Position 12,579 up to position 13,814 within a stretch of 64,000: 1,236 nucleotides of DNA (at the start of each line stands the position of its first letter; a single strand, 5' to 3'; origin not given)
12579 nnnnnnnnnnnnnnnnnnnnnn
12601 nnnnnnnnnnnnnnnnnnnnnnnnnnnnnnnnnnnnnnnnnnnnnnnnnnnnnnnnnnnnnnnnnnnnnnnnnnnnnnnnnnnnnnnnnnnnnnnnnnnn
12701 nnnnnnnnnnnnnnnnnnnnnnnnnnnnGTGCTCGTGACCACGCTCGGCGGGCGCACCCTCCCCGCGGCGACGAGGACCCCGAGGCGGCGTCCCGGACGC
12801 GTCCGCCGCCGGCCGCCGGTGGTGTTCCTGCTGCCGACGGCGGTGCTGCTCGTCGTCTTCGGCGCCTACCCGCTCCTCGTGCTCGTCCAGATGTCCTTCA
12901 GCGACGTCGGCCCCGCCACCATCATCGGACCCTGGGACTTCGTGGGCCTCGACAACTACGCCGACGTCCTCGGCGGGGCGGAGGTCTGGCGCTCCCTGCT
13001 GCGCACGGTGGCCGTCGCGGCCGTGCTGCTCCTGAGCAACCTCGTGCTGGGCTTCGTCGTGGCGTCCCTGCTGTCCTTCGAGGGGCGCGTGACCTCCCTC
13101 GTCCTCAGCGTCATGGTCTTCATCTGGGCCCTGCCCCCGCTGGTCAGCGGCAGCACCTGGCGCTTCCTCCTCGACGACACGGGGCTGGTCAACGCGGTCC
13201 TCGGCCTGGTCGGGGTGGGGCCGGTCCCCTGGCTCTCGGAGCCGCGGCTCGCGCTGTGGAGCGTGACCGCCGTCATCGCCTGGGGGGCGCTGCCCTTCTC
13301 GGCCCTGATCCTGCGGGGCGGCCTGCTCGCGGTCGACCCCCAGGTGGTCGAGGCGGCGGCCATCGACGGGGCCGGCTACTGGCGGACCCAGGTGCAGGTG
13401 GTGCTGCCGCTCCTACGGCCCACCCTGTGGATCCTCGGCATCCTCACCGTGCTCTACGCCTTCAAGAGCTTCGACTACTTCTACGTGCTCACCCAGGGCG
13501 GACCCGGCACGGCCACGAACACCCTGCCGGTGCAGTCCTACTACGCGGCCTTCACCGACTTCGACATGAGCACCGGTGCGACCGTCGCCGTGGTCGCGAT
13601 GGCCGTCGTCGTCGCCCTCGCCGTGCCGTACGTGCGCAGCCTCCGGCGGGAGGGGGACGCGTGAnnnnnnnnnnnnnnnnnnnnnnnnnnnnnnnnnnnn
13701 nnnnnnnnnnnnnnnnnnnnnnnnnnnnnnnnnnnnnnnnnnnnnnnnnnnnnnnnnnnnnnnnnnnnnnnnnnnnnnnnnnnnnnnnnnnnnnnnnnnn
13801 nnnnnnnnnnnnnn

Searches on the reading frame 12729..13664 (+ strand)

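Call 9: search_protein_families(library=pfam, proteins=[window:12729-13664:+])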
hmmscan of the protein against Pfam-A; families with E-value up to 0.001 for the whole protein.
window:12729-13664:+ (311 aa): 1 family
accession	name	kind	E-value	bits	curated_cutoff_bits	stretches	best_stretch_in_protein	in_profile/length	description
PF00528.27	BPD_transp_1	-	3.7e-16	59.8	26.4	1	105-297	2-169/184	Binding-protein-dependent transport system inner membrane component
